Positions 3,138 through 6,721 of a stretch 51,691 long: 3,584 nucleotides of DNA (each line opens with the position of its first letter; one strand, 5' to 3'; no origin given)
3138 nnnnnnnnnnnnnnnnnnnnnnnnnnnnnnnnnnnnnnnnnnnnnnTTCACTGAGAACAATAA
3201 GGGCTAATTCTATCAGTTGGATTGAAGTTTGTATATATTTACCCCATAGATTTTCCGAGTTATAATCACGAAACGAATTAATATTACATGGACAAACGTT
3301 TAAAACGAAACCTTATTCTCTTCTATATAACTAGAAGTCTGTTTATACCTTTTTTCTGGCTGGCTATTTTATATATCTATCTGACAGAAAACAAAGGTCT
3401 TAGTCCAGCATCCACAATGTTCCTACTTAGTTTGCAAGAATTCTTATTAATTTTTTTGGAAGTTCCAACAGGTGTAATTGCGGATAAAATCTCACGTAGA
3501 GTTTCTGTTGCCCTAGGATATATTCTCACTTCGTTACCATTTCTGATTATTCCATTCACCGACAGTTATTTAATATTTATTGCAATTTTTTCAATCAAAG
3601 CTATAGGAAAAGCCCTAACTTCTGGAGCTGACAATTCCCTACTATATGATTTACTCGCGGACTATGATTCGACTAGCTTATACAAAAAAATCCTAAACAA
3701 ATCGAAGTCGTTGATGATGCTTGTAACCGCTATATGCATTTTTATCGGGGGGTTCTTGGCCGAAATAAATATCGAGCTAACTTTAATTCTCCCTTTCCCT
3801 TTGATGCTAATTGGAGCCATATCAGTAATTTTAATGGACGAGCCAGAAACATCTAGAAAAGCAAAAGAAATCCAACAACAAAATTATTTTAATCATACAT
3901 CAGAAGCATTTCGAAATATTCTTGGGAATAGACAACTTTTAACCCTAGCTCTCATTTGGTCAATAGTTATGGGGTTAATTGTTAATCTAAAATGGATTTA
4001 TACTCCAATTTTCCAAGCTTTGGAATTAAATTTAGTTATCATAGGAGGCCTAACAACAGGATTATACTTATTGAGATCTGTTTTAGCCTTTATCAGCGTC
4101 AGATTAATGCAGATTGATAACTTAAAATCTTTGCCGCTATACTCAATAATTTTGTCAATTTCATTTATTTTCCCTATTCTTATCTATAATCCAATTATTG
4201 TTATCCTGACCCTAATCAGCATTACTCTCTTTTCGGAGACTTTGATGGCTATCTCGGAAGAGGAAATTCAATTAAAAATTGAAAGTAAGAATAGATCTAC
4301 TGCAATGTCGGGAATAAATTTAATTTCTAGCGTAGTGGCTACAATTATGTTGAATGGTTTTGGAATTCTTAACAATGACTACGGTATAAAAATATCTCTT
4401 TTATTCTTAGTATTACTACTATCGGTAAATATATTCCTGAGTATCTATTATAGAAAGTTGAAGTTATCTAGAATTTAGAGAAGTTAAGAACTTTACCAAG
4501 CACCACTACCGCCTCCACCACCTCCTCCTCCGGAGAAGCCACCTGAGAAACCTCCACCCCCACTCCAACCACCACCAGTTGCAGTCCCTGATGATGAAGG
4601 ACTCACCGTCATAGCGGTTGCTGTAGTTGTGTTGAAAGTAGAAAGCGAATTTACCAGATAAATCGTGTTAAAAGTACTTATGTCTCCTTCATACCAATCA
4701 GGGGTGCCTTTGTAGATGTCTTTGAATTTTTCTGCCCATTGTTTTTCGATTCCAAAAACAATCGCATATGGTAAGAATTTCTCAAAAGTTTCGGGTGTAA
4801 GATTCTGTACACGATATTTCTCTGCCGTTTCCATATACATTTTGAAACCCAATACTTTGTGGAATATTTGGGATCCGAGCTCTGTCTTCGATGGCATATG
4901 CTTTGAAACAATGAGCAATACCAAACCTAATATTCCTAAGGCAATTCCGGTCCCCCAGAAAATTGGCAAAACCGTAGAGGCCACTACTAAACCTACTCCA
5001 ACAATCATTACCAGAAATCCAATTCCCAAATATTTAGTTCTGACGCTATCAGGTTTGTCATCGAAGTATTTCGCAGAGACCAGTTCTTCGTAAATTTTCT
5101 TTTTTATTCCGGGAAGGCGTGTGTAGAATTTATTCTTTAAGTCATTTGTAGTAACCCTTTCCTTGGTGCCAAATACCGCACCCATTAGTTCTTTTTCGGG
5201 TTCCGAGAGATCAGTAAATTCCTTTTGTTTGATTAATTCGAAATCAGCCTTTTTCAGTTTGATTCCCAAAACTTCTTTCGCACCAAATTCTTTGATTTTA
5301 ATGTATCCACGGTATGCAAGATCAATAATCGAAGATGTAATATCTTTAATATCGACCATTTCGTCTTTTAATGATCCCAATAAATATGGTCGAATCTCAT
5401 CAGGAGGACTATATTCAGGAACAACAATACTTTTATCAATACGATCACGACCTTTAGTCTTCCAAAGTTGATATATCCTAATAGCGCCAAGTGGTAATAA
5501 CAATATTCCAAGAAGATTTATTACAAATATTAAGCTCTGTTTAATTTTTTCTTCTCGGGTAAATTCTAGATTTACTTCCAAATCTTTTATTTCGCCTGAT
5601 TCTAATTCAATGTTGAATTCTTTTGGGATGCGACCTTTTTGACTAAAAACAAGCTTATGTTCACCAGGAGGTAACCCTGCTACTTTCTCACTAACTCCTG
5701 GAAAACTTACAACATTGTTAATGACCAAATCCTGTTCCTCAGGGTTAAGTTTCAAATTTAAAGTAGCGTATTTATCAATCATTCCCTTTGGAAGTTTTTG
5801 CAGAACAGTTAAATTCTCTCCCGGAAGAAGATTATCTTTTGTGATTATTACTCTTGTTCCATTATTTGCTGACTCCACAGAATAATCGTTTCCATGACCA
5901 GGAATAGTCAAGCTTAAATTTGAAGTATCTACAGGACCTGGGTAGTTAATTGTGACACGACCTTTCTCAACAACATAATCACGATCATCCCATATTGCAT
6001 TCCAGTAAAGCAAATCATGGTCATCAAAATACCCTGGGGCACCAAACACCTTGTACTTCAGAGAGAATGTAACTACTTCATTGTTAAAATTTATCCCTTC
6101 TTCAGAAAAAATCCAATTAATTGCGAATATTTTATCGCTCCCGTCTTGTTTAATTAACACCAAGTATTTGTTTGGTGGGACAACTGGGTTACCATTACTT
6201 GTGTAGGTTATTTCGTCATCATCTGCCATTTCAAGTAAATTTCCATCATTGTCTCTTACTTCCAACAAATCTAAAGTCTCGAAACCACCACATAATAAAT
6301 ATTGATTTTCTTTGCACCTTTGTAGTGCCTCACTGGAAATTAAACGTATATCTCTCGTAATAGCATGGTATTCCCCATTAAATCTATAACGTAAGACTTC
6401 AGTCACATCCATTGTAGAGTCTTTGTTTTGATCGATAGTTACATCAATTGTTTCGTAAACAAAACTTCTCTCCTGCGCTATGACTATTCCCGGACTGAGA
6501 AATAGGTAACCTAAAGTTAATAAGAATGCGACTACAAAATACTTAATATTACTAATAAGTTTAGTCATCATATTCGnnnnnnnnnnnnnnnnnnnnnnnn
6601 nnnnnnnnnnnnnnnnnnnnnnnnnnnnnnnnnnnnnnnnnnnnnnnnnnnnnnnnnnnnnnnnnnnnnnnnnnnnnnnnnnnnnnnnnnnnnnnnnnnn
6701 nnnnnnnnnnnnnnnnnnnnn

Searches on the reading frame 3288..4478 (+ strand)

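Call 73: search_protein_families(library=pfam, proteins=[window:3288-4478:+], max_evalue=0.001)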
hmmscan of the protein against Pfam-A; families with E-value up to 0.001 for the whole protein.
window:3288-4478:+ (396 aa): 1 family
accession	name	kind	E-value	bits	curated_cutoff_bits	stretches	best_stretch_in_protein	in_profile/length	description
PF07690.21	MFS_1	-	4.4e-17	62.5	33.4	1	11-352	7-344/347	Major Facilitator Superfamily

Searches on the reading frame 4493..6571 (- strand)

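Call 11: search_protein_families(library=pfam, proteins=[window:4493-6571:-], max_evalue=0.001)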
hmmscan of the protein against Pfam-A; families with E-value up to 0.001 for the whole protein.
window:4493-6571:- (692 aa): 2 families
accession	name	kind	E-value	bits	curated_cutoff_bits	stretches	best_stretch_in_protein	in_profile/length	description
PF20990.2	DUF2207_C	-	1.2e-38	133.6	33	1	385-616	2-247/247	Predicted membrane protein (DUF2207) C-terminal domain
PF09972.14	DUF2207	-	2.9e-20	73.6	24.4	1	40-256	3-168/172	Predicted membrane protein (DUF2207) N-terminal domain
